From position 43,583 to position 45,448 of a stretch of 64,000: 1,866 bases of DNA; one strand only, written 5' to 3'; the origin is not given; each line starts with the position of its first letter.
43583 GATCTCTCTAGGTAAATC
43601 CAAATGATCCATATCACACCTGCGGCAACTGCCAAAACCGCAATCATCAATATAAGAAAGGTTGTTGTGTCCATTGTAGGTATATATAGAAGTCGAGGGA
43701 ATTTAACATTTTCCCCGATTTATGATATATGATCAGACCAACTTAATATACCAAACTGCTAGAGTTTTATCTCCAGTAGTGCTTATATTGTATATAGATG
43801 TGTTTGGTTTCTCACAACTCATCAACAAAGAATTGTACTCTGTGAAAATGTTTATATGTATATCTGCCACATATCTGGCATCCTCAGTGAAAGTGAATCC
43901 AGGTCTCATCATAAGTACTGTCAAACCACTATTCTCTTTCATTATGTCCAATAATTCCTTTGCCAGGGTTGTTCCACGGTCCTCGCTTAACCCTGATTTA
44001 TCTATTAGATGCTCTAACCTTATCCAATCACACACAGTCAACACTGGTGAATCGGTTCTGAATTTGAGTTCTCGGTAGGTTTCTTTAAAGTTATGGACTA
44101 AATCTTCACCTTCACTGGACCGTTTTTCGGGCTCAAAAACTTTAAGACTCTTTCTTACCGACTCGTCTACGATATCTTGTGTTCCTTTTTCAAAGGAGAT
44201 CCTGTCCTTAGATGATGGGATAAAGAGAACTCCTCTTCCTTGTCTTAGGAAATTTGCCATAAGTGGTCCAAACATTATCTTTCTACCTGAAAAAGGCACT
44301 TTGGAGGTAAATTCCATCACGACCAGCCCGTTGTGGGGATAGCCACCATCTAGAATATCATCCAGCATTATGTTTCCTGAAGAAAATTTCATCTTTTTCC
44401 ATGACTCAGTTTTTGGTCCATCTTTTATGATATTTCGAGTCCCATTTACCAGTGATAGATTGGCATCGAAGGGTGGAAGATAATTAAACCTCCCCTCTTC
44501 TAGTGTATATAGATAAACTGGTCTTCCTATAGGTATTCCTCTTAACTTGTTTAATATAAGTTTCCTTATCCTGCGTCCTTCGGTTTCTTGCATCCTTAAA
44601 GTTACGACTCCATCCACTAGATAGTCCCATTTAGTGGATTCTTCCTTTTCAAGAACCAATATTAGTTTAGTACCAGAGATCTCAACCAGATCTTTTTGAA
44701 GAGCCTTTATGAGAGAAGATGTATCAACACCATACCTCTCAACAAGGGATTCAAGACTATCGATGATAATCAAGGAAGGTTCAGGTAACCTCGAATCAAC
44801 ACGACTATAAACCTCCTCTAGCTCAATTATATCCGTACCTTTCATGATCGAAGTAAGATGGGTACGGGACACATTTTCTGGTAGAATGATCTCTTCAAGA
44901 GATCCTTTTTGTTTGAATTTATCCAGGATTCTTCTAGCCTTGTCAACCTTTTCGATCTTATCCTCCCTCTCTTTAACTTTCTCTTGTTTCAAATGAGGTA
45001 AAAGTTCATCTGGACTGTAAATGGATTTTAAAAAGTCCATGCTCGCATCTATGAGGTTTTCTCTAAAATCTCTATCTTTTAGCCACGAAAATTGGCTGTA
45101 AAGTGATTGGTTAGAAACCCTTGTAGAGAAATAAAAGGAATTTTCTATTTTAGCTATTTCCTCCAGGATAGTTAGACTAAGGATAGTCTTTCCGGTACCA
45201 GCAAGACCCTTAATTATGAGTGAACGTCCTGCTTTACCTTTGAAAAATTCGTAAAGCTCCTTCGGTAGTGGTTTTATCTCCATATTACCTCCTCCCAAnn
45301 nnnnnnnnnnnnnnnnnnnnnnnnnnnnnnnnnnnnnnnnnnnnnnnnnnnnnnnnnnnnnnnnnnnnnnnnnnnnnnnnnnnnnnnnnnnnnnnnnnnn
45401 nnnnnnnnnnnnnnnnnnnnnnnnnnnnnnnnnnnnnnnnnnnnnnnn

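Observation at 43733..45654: Roadblock/LC7 protein translationally coupled to a KaiC-like double RecA ATPase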

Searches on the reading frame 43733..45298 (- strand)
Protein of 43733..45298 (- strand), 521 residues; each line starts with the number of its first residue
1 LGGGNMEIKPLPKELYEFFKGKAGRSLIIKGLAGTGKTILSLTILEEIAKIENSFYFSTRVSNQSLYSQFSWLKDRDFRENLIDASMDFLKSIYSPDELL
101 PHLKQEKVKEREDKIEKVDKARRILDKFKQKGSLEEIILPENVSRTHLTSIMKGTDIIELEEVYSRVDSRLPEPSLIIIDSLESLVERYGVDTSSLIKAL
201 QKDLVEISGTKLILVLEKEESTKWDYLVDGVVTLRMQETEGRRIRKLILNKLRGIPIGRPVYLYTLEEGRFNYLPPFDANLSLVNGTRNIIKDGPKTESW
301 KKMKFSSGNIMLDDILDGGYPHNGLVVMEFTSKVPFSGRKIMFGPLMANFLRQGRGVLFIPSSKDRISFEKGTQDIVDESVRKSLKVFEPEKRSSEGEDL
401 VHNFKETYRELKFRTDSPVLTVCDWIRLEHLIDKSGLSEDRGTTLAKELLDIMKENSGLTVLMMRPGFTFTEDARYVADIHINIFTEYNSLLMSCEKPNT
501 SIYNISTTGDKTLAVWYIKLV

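Call 3: search_protein_families(library=pfam, proteins=[window:43733-45298:-], max_evalue=0.1)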
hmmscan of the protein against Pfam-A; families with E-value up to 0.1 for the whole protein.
window:43733-45298:- (521 aa): 12 families
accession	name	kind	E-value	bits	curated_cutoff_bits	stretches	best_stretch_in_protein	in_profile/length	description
PF07088.17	GvpD_P-loop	-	2.4e-19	70.4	24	1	17-249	3-188/189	GvpD gas vesicle protein, P-loop domain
PF06745.19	ATPase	-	1.5e-10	41.3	26.6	2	125-268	74-221/231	KaiC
PF09848.15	SLFN-g3_helicase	-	0.0032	17.2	24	1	27-136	4-109/354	Schlafen group 3, DNA/RNA helicase domain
PF24883.2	NPHP3_N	-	0.0033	18.1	24.8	1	24-60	22-61/164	Nephrocystin 3, N-terminal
PF04851.21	ResIII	-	0.007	16.7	22.5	1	22-101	21-95/164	Type III restriction enzyme, res subunit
PF13191.12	AAA_16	-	0.0076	17.2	32.6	1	19-92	20-86/167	AAA ATPase domain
PF20440.3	GvpD_bR2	-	0.018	15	27.9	0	302-364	9-71/254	GvpD basic region 2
PF13401.12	AAA_22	-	0.019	15.8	27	0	25-155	6-123/130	AAA domain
PF01637.24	ATPase_2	-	0.027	14.7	33.2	1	17-206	13-141/225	ATPase domain predominantly from Archaea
PF05729.18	NACHT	-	0.046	14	26.7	0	26-52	2-28/167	NACHT domain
PF06068.19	TIP49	-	0.048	13.3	23.8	1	23-50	49-76/347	TIP49 P-loop domain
PF00931.28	NB-ARC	-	0.077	12.7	23.5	0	26-61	20-55/248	NB-ARC domain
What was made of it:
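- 43733..45283 (-): GvpD-family KaiC-like ATPase gene, 516 aa plus stop. PF07088 GvpD_P-loop 70.4 bits and KaiC PF06745 41.3 bits (call 3).
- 43736..44386 (-): C-terminal inactivated KaiC-like domain (aa 300-516), which has no P-loop. Weak PF20440 GvpD_bR2 match, 15 bits, below cut-off (call 3).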

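Call 6: search_protein_families(library=ncbifam, proteins=[window:43733-45283:-], max_evalue=0.1)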
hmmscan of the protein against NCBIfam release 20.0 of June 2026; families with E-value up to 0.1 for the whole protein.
window:43733-45283:- (516 aa): 8 families
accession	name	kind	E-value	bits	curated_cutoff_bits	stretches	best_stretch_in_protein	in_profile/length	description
NF006799.0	PRK09302.1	equivalog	3.7e-07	29.1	408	3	168-297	363-500/515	circadian clock protein KaiC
TIGR03881.1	KaiC_arch_4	hypoth_equivalog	4.2e-05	23.3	247.8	1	19-111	21-106/231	KaiC domain-containing protein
NF004723.0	PRK06067.1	subfamily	6.3e-05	22.6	194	0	296-364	12-77/243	flagellar accessory protein FlaH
TIGR03877.1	thermo_KaiC_1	hypoth_equivalog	0.00027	20.5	307.25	0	220-250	184-214/238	KaiC domain-containing protein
TIGR02928.1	TIGR02928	subfamily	0.015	14.2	181.3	1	2-47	23-68/366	orc1/cdc6 family replication initiation protein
TIGR02655.1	circ_KaiC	equivalog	0.02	13.6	546.25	0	19-47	21-50/484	circadian clock protein KaiC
TIGR01271.1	CFTR_protein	equivalog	0.027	11.9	1761.2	1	14-78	447-508/1490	cystic fibrosis transmembrane conductor regulator (CFTR)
NF004629.0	PRK05973.1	equivalog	0.034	13.2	156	1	17-69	62-115/237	DNA helicase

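Call 8: find_homologous_proteins(query=window:43733-45283:-, max_evalue=0.00001)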
Query window:43733-45283:- (516 aa): 163 proteins with E <= 0.00001 among 8000 candidates; the best 120 are listed.
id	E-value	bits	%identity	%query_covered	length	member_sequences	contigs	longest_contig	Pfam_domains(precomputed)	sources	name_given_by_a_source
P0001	0.0e+0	1138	100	100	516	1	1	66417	PF06745.20,PF07088.17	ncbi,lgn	-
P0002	5.2e-192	657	59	99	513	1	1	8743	PF06745.20,PF07088.17,PF23442.2,PF20440.4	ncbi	-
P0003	1.6e-179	616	56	99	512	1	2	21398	PF06745.20,PF07088.17,PF23442.2,PF20440.4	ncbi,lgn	-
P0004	2.9e-171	589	54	99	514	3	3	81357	PF06745.20,PF07088.17,PF20440.4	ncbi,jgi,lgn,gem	-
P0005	3.3e-156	539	51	99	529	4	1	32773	PF06745.20,PF07088.17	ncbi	-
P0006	1.4e-153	530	52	96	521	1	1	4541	PF06745.20,PF07088.17,PF20440.4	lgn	-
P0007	6.2e-152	525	49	100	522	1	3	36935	PF06745.20,PF07088.17,PF20440.4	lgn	-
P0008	2.7e-150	520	51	97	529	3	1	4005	PF06745.20,PF07088.17,PF20440.4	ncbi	-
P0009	5.3e-150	519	50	100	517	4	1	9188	PF06745.20,PF07088.17,PF23442.2,PF20440.4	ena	-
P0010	4.5e-147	509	48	100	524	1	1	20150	PF06745.20,PF07088.17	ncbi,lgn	-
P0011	1.7e-146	507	47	99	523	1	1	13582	PF06745.20,PF07088.17,PF23442.2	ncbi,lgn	-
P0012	2.8e-133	463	46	100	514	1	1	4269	PF06745.20,PF07088.17,PF20440.4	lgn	-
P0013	1.2e-128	448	47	92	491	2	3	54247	PF06745.20,PF07088.17,PF23442.2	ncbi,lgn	-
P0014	5.1e-128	446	46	93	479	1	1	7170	PF06745.20,PF07088.17,PF20440.4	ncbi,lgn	-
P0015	1.1e-126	442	46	97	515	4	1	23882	PF06745.20,PF07088.17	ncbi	ncbi:MAG: gas vesicle protein GvpD P-loop domain-containing protein [Candidatus Saliniplasma sp.]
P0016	8.4e-125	436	46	97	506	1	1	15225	PF06745.20,PF07088.17,PF23442.2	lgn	-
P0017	9.9e-125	435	45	96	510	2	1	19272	PF06745.20,PF07088.17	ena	-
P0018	1.0e-123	432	45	97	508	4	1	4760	PF06745.20,PF07088.17,PF23442.2,PF20440.4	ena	-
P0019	2.2e-123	431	44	100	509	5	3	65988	PF06745.20,PF07088.17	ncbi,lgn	-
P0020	2.1e-122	428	44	97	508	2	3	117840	PF06745.20,PF07088.17,PF23442.2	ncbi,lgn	ncbi:MAG: gas vesicle protein GvpD P-loop domain-containing protein [Thermoplasmata archaeon]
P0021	8.0e-122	426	45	97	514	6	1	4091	PF06745.20,PF07088.17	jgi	-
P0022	1.4e-120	422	44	96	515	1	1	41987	PF06745.20,PF07088.17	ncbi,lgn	ncbi:MAG: gas vesicle protein GvpD P-loop domain-containing protein [Candidatus Saliniplasma sp.]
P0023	1.9e-117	411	43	99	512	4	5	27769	PF06745.20,PF07088.17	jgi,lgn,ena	-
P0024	1.9e-117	411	45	97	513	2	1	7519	PF06745.20,PF07088.17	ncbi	-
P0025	2.9e-112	394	45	86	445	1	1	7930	PF06745.20,PF07088.17,PF20440.4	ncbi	-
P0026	1.4e-108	382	44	86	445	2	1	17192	PF06745.20,PF07088.17,PF20440.4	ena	-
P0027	1.0e-95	340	51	61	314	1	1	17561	PF06745.20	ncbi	ncbi:MAG: hypothetical protein R6U17_04915 [Thermoplasmata archaeon]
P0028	3.8e-73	265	35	97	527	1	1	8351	PF06745.20,PF07088.17,PF20440.4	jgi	-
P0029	1.9e-72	263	35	96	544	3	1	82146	PF06745.20,PF07088.17,PF23442.2,PF20440.4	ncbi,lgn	ncbi:MAG: gas vesicle protein GvpD P-loop domain-containing protein [Thermoplasmata archaeon]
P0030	2.3e-71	259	34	96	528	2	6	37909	PF06745.20,PF07088.17,PF20440.4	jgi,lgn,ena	jgi:KaiC/GvpD/RAD55 family RecA-like ATPase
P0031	5.0e-71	258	35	97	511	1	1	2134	PF06745.20,PF07088.17,PF23442.2,PF20440.4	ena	-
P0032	6.4e-71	258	34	99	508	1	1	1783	PF06745.20,PF07088.17,PF20440.4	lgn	-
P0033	6.4e-71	258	32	96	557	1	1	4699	PF06745.20,PF07088.17,PF05625.18,PF20440.4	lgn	-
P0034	6.7e-71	258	32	96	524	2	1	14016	PF06745.20,PF07088.17,PF23442.2,PF20440.4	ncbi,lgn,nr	ncbi:MAG: hypothetical protein FJ149_10355 [Euryarchaeota archaeon]|nr:hypothetical protein [Euryarc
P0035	3.5e-70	255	34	96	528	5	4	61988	PF06745.20,PF07088.17,PF05625.18,PF20440.4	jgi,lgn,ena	jgi:KaiC/GvpD/RAD55 family RecA-like ATPase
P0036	3.7e-70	255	33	96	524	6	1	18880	PF06745.20,PF07088.17,PF23442.2,PF20440.4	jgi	jgi:KaiC/GvpD/RAD55 family RecA-like ATPase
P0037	1.1e-69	254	35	97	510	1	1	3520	PF06745.20,PF07088.17,PF23442.2,PF20440.4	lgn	-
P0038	1.7e-69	253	35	97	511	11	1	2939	PF06745.20,PF07088.17,PF23442.2,PF20440.4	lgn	-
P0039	2.3e-69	253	34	97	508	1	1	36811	PF06745.20,PF07088.17,PF23442.2,PF20440.4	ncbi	ncbi:MAG: gas vesicle protein GvpD P-loop domain-containing protein [Thermoplasmatota archaeon]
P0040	1.0e-67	247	35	99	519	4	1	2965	PF06745.20,PF07088.17,PF23442.2,PF20440.4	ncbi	-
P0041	3.1e-67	246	34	96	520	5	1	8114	PF06745.20,PF07088.17,PF23442.2,PF20440.4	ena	-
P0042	4.1e-67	245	34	98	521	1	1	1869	PF06745.20,PF07088.17,PF20440.4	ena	-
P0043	2.1e-66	243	34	99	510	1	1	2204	PF06745.20,PF07088.17,PF23442.2,PF20440.4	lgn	-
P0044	3.5e-66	242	35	99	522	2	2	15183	PF06745.20,PF07088.17,PF05625.18,PF23442.2,PF20440.4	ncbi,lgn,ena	-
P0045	7.7e-66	241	34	97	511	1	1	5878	PF06745.20,PF07088.17,PF23442.2,PF20440.4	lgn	-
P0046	2.7e-65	239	32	97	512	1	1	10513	PF06745.20,PF07088.17,PF23442.2,PF20440.4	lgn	-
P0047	2.9e-65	239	33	96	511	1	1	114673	PF06745.20,PF07088.17,PF23442.2,PF20440.4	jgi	jgi:KaiC/GvpD/RAD55 family RecA-like ATPase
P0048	3.5e-65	239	35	99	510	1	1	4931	PF06745.20,PF07088.17,PF20440.4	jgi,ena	-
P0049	4.3e-65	239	35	99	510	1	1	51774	PF06745.20,PF07088.17,PF23442.2,PF20440.4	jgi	jgi:KaiC/GvpD/RAD55 family RecA-like ATPase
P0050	9.0e-65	238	32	96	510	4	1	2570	PF06745.20,PF07088.17,PF20440.4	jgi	jgi:KaiC/GvpD/RAD55 family RecA-like ATPase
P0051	4.2e-64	235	31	97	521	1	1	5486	PF06745.20,PF07088.17,PF20440.4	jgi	jgi:KaiC/GvpD/RAD55 family RecA-like ATPase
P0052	4.0e-63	232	32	97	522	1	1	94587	PF06745.20,PF07088.17,PF23442.2,PF20440.4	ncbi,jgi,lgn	-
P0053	5.9e-62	228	32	96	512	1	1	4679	PF06745.20,PF07088.17,PF23442.2,PF20440.4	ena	-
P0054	7.4e-62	228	31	96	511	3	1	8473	PF06745.20,PF07088.17,PF20440.4,PF13191.13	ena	-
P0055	6.0e-61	225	31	96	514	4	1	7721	PF06745.20,PF07088.17,PF23442.2,PF20440.4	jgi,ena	jgi:KaiC/GvpD/RAD55 family RecA-like ATPase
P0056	1.8e-60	223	31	97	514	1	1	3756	PF06745.20,PF07088.17,PF23442.2,PF20440.4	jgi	jgi:KaiC/GvpD/RAD55 family RecA-like ATPase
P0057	3.9e-60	222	31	96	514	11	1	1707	PF06745.20,PF07088.17,PF23442.2,PF20440.4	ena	-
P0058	1.3e-59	220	32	96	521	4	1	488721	PF06745.20,PF07088.17,PF05729.19,PF23442.2,PF20440.4,PF00931.29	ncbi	ncbi:MAG: gas vesicle protein GvpD P-loop domain-containing protein [Candidatus Thermoplasmatota arc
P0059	1.7e-59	220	37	68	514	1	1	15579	PF06745.20,PF07088.17,PF20440.4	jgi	jgi:KaiC/GvpD/RAD55 family RecA-like ATPase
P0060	2.6e-59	220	31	97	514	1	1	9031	PF06745.20,PF07088.17,PF23442.2,PF20440.4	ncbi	-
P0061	2.7e-59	219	37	68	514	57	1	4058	PF06745.20,PF07088.17,PF23442.2,PF20440.4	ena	-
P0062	7.0e-59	218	37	68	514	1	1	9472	PF06745.20,PF07088.17,PF23442.2,PF20440.4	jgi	jgi:gas vesicle operon resressor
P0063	1.5e-58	217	32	96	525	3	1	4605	PF06745.20,PF07088.17,PF05729.19,PF23442.2,PF00931.29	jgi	jgi:KaiC/GvpD/RAD55 family RecA-like ATPase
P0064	2.5e-58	216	36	68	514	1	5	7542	PF06745.20,PF07088.17,PF23442.2,PF20440.4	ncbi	-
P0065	2.9e-58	216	30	96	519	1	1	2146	PF06745.20,PF07088.17,PF23442.2,PF20440.4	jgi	jgi:gas vesicle operon resressor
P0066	3.5e-58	216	38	68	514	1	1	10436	PF06745.20,PF07088.17,PF23442.2,PF20440.4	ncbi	ncbi:MAG: gas vesicle protein GvpD P-loop domain-containing protein [Thermoplasmata archaeon]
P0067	5.8e-58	215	37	68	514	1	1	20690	PF06745.20,PF07088.17,PF23442.2,PF20440.4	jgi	jgi:KaiC/GvpD/RAD55 family RecA-like ATPase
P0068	6.4e-58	215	30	96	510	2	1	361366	PF06745.20,PF07088.17,PF23442.2,PF20440.4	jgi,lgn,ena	-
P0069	8.6e-58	215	30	97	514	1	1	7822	PF06745.20,PF07088.17,PF23442.2,PF20440.4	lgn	-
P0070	2.6e-57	213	29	93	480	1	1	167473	PF06745.20,PF07088.17,PF20440.4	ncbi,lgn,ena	-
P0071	6.3e-57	212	29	97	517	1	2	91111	PF06745.20,PF07088.17,PF20440.4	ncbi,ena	-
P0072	1.2e-56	211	30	96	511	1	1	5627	PF06745.20,PF07088.17,PF23442.2,PF20440.4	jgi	-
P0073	1.7e-56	210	31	96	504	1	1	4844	PF06745.20,PF07088.17,PF23442.2,PF20440.4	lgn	-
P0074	4.6e-56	209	30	97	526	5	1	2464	PF06745.20,PF07088.17,PF05729.19,PF20440.4,PF01637.25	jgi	jgi:hypothetical protein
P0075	1.1e-55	208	31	96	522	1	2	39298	PF06745.20,PF07088.17,PF05729.19,PF20440.4,PF00931.29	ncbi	-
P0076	1.3e-55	207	36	69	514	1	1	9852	PF06745.20,PF07088.17,PF23442.2,PF20440.4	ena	-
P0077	2.1e-55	207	32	96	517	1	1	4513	PF06745.20,PF07088.17,PF05729.19,PF23442.2,PF20440.4,PF01637.25,PF00931.29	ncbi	-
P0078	2.6e-55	206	31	97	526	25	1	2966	PF06745.20,PF07088.17,PF05729.19,PF23442.2,PF20440.4,PF00931.29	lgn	-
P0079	3.5e-55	206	30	97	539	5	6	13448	PF06745.20,PF07088.17,PF01637.25,PF13191.13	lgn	-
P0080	4.2e-55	206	31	96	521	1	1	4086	PF06745.20,PF07088.17,PF05729.19,PF23442.2,PF20440.4,PF00931.29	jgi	jgi:KaiC/GvpD/RAD55 family RecA-like ATPase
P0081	5.4e-55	205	32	95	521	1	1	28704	PF06745.20,PF07088.17,PF05729.19,PF23442.2,PF01637.25,PF00931.29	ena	-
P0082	5.9e-55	205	32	96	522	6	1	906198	PF06745.20,PF07088.17,PF05729.19,PF23442.2,PF00931.29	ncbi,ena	-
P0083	9.1e-55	205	31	96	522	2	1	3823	PF06745.20,PF07088.17,PF05729.19,PF23442.2,PF20440.4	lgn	-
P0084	9.9e-55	204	31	96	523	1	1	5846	PF06745.20,PF07088.17,PF05729.19,PF23442.2,PF20440.4,PF00931.29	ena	-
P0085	1.6e-54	204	32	96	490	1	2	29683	PF06745.20,PF07088.17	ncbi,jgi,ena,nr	ncbi:MAG: hypothetical protein DRN20_02350 [Thermoplasmata archaeon]|nr:MAG: hypothetical protein DR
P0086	1.8e-54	204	31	96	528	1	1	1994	PF06745.20,PF07088.17,PF23442.2,PF20440.4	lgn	-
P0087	6.6e-54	202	33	82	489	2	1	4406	PF06745.20,PF07088.17,PF05729.19,PF23442.2,PF00931.29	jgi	jgi:KaiC/GvpD/RAD55 family RecA-like ATPase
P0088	2.3e-53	200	31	96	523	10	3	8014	PF06745.20,PF07088.17,PF05729.19,PF23442.2,PF20440.4,PF00931.29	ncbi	-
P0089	2.5e-53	200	31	96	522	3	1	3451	PF06745.20,PF07088.17,PF05729.19,PF23442.2,PF20440.4,PF00931.29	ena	-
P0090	2.6e-53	200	32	95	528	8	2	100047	PF06745.20,PF07088.17,PF05729.19,PF23442.2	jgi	-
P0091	1.6e-52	197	30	96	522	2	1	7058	PF06745.20,PF07088.17,PF05729.19,PF20440.4,PF00931.29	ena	-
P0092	2.2e-52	197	30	97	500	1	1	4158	PF06745.20,PF07088.17,PF05625.18,PF23442.2,PF20440.4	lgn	-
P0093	8.6e-52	195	31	96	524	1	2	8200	PF06745.20,PF07088.17,PF23442.2,PF20440.4,PF00931.29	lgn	-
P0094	8.7e-52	195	31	97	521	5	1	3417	PF06745.20,PF07088.17,PF23442.2,PF00931.29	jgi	-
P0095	4.2e-51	192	30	96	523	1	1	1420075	PF06745.20,PF07088.17,PF05729.19,PF20440.4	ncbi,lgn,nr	ncbi:MAG: ATP-binding protein [Methanobacteriota archaeon]|nr:MAG: ATP-binding protein [Euryarchaeot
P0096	9.8e-51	191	30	96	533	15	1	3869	PF06745.20,PF07088.17,PF23442.2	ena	-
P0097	1.2e-50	191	30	97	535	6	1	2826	PF06745.20,PF07088.17,PF23442.2,PF20440.4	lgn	-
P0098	1.3e-50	191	31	96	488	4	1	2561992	PF06745.20,PF07088.17,PF20440.4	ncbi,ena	-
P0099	1.6e-50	191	31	97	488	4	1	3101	PF06745.20,PF07088.17,PF20440.4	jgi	jgi:KaiC/GvpD/RAD55 family RecA-like ATPase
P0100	1.6e-50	191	29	96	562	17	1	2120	PF06745.20,PF07088.17,PF05729.19,PF23442.2,PF20440.4,PF13401.13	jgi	jgi:KaiC/GvpD/RAD55 family RecA-like ATPase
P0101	3.6e-50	189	30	96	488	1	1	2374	PF06745.20,PF07088.17,PF20440.4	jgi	jgi:KaiC/GvpD/RAD55 family RecA-like ATPase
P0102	5.6e-50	189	31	96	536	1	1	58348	PF06745.20,PF07088.17,PF23442.2,PF20440.4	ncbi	-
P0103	6.1e-50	189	30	96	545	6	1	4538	PF06745.20,PF07088.17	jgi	jgi:KaiC/GvpD/RAD55 family RecA-like ATPase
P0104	6.2e-50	189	31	96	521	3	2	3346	PF06745.20,PF07088.17,PF05729.19,PF23442.2,PF20440.4,PF00931.29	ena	-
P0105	6.4e-50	189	30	96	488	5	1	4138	PF06745.20,PF07088.17,PF20440.4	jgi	jgi:KaiC/GvpD/RAD55 family RecA-like ATPase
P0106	9.5e-50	188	29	96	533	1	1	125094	PF06745.20,PF07088.17,PF23442.2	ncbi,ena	-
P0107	1.1e-49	188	36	69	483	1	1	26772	PF06745.20,PF07088.17,PF05729.19,PF23442.2,PF20440.4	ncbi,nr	ncbi:MAG: hypothetical protein LUO79_05995 [Methanomassiliicoccales archaeon]|nr:hypothetical protei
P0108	1.1e-46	178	30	97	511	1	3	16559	PF06745.20,PF07088.17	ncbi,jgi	-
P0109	2.4e-46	177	29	95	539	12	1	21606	PF06745.20,PF07088.17,PF23442.2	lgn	-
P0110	7.3e-46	175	31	93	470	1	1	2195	PF06745.20,PF07088.17,PF20440.4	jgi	-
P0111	9.2e-46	175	30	97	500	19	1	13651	PF06745.20,PF07088.17,PF24883.3,PF20440.4,PF20720.4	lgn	-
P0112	7.6e-45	172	29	97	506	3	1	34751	PF06745.20,PF07088.17,PF20440.4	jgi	-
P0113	7.6e-45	172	30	97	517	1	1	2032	PF06745.20,PF07088.17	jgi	jgi:KaiC/GvpD/RAD55 family RecA-like ATPase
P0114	7.1e-44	169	30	99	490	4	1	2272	PF06745.20,PF07088.17,PF20440.4,PF00004.36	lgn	-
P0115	3.4e-43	166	30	100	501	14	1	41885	PF06745.20,PF07088.17,PF20440.4,PF20720.4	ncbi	ncbi:MAG: gas vesicle protein GvpD P-loop domain-containing protein [Thermoplasmata archaeon]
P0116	6.6e-43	165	29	95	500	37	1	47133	PF06745.20,PF07088.17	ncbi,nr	ncbi:MAG: hypothetical protein LLG21_00570 [Euryarchaeota archaeon]|nr:hypothetical protein [Euryarc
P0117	1.1e-41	161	28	97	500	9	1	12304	PF13173.13,PF06745.20,PF07088.17,PF24883.3,PF20440.4,PF00004.36,PF01637.25,PF20720.4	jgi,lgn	-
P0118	3.0e-41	160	27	100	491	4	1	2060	PF06745.20,PF07088.17,PF05625.18,PF23442.2,PF20440.4,PF20720.4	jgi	-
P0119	8.2e-40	155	28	100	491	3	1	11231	PF06745.20,PF07088.17,PF23442.2,PF20440.4,PF20720.4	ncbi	ncbi:MAG: gas vesicle protein GvpD P-loop domain-containing protein [Thermoplasmata archaeon]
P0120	8.8e-40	155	28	69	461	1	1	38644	PF06745.20,PF07088.17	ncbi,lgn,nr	ncbi:MAG: hypothetical protein IBX41_00975 [Methanophagales archaeon]|nr:hypothetical protein [Metha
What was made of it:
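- On GvpD family: Many homologues carry a precomputed PF20440 hit (call 8).
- Pfam and NCBI name the family after GvpD (calls 3, 8).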

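Call 10: find_encoding_contigs(protein=P0001, flank=10000, max_places=3)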
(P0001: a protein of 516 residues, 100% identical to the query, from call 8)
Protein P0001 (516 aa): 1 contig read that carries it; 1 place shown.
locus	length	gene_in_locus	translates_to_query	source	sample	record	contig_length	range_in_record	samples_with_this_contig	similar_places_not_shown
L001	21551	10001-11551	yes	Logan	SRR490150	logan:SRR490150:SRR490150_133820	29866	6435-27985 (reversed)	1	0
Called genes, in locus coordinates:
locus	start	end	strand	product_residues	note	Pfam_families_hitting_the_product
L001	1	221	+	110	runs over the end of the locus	PF01990:ATP-synt_F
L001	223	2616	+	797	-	PF02874:ATP-synt_ab_N, PF16886:ATP-synt_ab_Xtn, PF14890:Intein_splicing, PF00006:ATP-synt_ab, PF22919:ATP-synt_VA_C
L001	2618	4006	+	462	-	PF02874:ATP-synt_ab_N, PF00006:ATP-synt_ab, PF22919:ATP-synt_VA_C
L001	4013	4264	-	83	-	PF03144:GTP_EFTU_D2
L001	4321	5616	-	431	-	PF22641:TiaS_TCKD, PF08489:TiaS_FLD, PF01336:tRNA_anti-codon (weak), PF23783:Zn_ribbon_TiaS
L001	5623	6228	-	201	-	PF06271:RDD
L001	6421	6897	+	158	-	PF04034:Ribo_biogen_C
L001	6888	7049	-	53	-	PF03966:Trm112p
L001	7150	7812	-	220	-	PF02511:Thy1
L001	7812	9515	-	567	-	PF01268:FTHFS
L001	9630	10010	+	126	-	PF03259:Robl_LC7 (weak)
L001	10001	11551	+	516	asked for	PF07088:GvpD_P-loop, PF06745:ATPase (weak)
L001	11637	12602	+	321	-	PF17032:Zn_ribbon_15 (faint), PF12773:DZR, PF13240:Zn_Ribbon_1 (weak), PF12773:DZR, PF13240:Zn_Ribbon_1 (weak), PF13248:Zn_ribbon_3 (weak), PF13240:Zn_Ribbon_1 (weak), PF24460:DUF7575, +1 more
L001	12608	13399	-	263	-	PF00398:RrnaAD, PF13649:Methyltransf_25 (faint)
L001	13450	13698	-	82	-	PF05239:PRC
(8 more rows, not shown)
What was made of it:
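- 43733..45283 (-): The public gene call is 516 aa (call 10).
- Checked: The public gene call on the same contig is 516 aa (call 10).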
